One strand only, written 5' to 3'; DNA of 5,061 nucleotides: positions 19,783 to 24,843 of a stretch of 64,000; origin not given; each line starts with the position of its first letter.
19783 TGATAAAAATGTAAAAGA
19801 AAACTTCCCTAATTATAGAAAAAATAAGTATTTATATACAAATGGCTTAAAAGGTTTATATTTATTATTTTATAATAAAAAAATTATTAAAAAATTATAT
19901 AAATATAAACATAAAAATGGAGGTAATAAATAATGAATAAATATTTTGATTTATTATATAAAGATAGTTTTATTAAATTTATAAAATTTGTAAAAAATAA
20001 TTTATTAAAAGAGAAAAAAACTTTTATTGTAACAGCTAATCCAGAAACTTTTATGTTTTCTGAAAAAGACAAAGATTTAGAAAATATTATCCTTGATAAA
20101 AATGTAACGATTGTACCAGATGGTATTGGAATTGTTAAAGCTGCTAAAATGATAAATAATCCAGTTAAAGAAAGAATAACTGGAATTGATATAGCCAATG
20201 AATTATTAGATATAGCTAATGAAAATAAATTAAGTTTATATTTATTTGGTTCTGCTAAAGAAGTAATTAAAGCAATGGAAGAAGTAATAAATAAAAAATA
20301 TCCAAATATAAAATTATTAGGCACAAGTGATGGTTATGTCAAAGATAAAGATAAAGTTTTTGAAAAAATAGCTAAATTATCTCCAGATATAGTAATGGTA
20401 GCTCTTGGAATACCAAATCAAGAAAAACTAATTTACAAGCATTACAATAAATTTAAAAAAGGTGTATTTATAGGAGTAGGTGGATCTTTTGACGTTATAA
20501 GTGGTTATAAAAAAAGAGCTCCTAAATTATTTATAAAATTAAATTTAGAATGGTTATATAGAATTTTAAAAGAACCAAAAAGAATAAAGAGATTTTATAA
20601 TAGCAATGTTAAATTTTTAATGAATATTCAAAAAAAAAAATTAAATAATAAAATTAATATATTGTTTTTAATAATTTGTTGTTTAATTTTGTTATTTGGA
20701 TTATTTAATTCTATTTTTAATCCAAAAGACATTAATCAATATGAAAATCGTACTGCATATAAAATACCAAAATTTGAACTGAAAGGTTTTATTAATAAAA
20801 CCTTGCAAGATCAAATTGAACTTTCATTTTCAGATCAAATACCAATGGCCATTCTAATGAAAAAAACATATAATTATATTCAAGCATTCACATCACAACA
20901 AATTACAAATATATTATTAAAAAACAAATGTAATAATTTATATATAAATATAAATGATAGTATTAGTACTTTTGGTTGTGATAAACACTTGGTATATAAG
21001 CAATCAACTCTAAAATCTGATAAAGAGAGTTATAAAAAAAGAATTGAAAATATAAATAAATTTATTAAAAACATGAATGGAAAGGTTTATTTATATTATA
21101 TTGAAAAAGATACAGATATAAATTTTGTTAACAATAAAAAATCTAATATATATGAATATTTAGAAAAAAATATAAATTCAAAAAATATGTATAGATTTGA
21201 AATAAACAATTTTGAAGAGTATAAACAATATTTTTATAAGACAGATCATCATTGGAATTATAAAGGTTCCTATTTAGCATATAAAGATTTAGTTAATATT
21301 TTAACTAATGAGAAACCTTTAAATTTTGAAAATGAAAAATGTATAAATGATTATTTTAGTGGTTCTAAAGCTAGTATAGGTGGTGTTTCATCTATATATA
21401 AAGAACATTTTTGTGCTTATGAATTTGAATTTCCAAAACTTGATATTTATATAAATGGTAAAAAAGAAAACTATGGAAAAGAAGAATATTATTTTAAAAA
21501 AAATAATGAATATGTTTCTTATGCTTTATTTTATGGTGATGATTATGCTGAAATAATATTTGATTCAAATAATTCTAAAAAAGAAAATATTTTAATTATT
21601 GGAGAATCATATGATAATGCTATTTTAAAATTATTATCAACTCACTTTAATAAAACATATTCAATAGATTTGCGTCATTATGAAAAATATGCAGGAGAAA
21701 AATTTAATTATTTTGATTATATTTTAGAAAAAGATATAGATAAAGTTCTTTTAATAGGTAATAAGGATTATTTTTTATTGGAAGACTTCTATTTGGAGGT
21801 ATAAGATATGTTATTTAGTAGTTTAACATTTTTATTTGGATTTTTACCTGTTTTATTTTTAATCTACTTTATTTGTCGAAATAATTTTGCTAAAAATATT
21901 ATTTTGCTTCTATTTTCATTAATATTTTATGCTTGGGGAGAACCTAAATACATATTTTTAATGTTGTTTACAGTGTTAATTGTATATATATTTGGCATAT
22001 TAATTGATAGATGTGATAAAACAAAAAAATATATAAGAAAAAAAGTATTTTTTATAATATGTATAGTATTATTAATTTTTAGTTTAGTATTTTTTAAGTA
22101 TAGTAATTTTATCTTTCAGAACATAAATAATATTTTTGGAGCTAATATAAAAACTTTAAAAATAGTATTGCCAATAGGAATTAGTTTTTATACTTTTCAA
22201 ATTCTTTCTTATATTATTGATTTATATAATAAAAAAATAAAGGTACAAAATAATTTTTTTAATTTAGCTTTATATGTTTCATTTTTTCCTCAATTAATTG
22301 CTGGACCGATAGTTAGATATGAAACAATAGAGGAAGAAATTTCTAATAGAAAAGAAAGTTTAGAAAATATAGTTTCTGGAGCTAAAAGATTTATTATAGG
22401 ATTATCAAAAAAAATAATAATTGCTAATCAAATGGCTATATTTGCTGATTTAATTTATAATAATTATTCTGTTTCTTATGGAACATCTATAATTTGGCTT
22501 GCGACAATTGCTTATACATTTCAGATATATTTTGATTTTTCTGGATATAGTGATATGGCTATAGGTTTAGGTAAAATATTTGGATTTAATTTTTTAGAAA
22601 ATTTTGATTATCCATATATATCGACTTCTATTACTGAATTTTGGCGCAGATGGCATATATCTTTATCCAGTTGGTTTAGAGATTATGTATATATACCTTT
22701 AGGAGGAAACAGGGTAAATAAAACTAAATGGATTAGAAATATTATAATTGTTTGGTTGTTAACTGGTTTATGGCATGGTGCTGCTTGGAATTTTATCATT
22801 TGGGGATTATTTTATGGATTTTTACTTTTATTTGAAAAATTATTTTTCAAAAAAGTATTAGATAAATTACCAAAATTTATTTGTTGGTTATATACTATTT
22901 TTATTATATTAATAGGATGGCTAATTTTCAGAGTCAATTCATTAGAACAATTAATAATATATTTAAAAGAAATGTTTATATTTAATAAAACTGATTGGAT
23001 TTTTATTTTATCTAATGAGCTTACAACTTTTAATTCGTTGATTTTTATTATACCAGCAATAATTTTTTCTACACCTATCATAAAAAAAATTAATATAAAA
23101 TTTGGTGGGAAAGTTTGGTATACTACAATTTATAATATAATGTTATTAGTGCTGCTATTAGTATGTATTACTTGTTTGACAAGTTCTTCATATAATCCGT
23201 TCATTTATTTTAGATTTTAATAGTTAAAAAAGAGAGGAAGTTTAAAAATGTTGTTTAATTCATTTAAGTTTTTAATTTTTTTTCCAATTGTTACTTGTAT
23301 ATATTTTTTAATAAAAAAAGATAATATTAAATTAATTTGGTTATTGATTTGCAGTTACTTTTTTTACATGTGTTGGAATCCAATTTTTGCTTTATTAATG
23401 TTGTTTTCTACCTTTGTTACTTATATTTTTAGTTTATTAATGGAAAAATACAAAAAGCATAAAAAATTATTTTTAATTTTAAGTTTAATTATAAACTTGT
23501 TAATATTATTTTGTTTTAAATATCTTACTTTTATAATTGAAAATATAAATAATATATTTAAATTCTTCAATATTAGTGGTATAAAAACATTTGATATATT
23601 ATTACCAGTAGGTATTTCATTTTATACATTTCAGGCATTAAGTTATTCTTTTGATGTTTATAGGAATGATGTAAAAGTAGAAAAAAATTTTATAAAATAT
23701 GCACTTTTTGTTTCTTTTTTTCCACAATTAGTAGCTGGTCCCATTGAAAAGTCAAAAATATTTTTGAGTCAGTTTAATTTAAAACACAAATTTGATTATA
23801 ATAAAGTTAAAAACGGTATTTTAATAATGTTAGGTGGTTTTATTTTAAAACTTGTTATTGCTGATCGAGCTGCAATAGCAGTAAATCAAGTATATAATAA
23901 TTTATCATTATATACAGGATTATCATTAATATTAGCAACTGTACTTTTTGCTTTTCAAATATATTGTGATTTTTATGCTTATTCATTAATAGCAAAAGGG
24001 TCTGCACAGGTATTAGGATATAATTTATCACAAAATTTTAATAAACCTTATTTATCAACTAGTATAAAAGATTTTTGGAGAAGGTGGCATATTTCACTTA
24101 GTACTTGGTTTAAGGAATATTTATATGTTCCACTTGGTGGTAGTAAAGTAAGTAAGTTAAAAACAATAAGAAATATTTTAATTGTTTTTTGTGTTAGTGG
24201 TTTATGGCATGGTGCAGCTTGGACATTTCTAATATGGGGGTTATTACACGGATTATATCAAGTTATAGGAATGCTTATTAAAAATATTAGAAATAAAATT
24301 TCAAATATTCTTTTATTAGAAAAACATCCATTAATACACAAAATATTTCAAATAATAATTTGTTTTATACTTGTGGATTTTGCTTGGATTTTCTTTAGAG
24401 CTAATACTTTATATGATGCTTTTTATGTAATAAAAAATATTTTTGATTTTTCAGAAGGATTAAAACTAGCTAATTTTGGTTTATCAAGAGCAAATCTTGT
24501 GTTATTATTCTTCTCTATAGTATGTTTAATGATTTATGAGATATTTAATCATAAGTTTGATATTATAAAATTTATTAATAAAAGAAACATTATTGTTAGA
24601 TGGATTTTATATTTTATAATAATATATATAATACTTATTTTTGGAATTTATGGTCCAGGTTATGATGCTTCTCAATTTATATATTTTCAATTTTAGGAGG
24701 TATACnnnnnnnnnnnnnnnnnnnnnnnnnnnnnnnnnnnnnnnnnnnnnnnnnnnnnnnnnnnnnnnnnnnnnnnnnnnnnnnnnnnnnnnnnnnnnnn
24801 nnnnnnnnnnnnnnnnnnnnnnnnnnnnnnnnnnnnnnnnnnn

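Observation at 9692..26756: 17-kb cell-wall glycopolymer locus: teichoic-acid-type linkage-unit enzymes combined with Wzx/Wzy export and double O-acylation machinery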

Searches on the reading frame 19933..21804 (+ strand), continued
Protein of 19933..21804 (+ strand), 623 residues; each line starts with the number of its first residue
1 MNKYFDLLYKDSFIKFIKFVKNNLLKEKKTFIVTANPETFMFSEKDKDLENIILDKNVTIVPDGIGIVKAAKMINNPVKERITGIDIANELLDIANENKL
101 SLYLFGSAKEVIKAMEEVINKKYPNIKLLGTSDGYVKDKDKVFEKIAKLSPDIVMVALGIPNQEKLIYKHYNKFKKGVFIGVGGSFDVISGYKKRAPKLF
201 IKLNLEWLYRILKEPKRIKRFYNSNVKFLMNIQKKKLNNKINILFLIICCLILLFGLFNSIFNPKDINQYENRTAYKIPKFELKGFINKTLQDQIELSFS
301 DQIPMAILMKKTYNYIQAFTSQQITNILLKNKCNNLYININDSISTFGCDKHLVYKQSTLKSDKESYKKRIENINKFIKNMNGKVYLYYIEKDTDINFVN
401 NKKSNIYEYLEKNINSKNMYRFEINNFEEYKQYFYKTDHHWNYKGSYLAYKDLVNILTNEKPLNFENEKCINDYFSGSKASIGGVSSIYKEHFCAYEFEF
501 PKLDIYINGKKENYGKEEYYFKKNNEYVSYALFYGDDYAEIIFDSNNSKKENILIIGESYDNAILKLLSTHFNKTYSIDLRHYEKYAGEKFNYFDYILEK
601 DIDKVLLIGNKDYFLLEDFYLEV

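Call 92: search_protein_representatives(protein=window:19933-21801:+)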
Query: 623 residues. Proteins with E-value up to 0.001 (for the whole library): 18434; up to 1e-10: 10053; up to 1e-30: 796. The best 150 are listed.
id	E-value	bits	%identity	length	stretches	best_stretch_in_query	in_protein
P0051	1.6e-118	413.3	67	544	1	26-311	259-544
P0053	9.2e-118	410.8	39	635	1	1-621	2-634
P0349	3.8e-94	332.8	47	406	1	218-623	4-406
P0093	1.2e-89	317.9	45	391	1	242-617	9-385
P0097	3.3e-89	316.5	47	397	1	235-621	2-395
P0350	8.2e-88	311.9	45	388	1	241-622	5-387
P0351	1.1e-87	311.4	44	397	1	237-622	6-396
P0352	2.3e-86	307.1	46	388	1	241-622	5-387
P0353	8.3e-86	305.3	61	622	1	1-236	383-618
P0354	9.1e-86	305.1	45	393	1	247-622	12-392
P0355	1.2e-84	301.5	45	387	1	238-619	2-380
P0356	4.6e-84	299.5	44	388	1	243-621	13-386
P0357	4.2e-83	296.3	59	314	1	3-236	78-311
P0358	1.1e-82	295.0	61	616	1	1-236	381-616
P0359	2.6e-82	293.7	60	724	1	3-236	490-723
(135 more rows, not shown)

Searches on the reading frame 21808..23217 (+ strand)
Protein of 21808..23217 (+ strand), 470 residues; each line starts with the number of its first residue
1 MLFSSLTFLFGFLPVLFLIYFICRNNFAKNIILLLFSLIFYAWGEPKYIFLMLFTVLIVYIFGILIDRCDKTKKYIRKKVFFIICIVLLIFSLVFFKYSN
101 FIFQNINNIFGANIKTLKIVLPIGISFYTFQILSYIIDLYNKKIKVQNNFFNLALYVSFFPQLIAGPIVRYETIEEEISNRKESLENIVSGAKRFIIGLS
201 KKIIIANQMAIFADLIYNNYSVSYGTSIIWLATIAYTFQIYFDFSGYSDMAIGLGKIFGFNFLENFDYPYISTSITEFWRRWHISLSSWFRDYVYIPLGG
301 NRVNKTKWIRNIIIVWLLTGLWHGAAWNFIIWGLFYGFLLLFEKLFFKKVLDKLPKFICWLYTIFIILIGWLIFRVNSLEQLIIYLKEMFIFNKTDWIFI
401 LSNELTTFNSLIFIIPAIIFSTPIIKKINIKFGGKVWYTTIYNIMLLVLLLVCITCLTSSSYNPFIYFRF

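Call 5: search_protein_families(library=pfam, proteins=[window:21808-23217:+], max_evalue=0.01)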
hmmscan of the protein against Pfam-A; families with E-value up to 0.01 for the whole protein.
window:21808-23217:+ (470 aa): 1 family
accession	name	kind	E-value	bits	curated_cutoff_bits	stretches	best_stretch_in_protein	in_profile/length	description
PF03062.24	MBOAT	-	1.5e-26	94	27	1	85-376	15-330/337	MBOAT, membrane-bound O-acyltransferase family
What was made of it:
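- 21808..23220 (+): g10, MBOAT 1 (PatA type), partner of the g9 DHHW domain. PF03062 at 94 bits (call 5).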

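Call 7: search_protein_families(library=ncbifam, proteins=[window:21808-23217:+], max_evalue=0.001)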
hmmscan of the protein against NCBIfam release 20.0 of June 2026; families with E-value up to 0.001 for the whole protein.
window:21808-23217:+ (470 aa): 1 family
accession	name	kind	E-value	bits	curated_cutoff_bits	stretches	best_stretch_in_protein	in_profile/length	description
TIGR04091.1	LTA_dltB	equivalog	5.7e-50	170.6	375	1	9-374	13-376/380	D-alanyl-lipoteichoic acid biosynthesis protein DltB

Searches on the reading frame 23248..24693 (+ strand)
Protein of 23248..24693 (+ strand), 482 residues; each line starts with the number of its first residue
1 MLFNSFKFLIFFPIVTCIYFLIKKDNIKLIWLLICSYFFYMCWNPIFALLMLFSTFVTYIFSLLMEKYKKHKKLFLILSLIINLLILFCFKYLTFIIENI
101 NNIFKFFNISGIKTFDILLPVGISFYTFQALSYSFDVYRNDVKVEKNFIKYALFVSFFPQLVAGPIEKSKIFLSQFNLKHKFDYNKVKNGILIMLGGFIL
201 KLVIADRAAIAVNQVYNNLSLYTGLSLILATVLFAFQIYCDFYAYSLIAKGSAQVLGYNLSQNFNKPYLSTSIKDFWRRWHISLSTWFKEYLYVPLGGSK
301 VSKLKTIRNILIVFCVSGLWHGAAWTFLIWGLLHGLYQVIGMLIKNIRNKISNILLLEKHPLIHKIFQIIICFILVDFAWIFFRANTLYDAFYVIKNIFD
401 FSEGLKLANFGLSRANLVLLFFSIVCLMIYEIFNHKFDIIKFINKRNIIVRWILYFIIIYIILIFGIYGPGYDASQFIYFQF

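Call 5: search_protein_families(library=pfam, proteins=[window:23248-24693:+], max_evalue=0.01)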
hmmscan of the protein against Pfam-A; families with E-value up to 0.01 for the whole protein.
window:23248-24693:+ (482 aa): 2 families
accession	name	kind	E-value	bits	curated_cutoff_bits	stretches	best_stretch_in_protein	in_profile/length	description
PF03062.24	MBOAT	-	3.5e-33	115.8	27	1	24-374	6-327/337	MBOAT, membrane-bound O-acyltransferase family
PF13813.11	MBOAT_2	-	5.3e-08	33.5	25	1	262-324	3-67/85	Membrane bound O-acyl transferase family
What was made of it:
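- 23248..24696 (+): g11, MBOAT 2 (PatA type), partner of g12. PF03062 at 116 bits (call 5).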

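Call 7: search_protein_families(library=ncbifam, proteins=[window:23248-24693:+], max_evalue=0.001)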
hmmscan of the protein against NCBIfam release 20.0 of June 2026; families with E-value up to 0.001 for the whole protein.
window:23248-24693:+ (482 aa): 1 family
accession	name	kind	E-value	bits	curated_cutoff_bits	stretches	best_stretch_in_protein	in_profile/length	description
TIGR04091.1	LTA_dltB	equivalog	1.9e-42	145.9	375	1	7-383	9-376/380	D-alanyl-lipoteichoic acid biosynthesis protein DltB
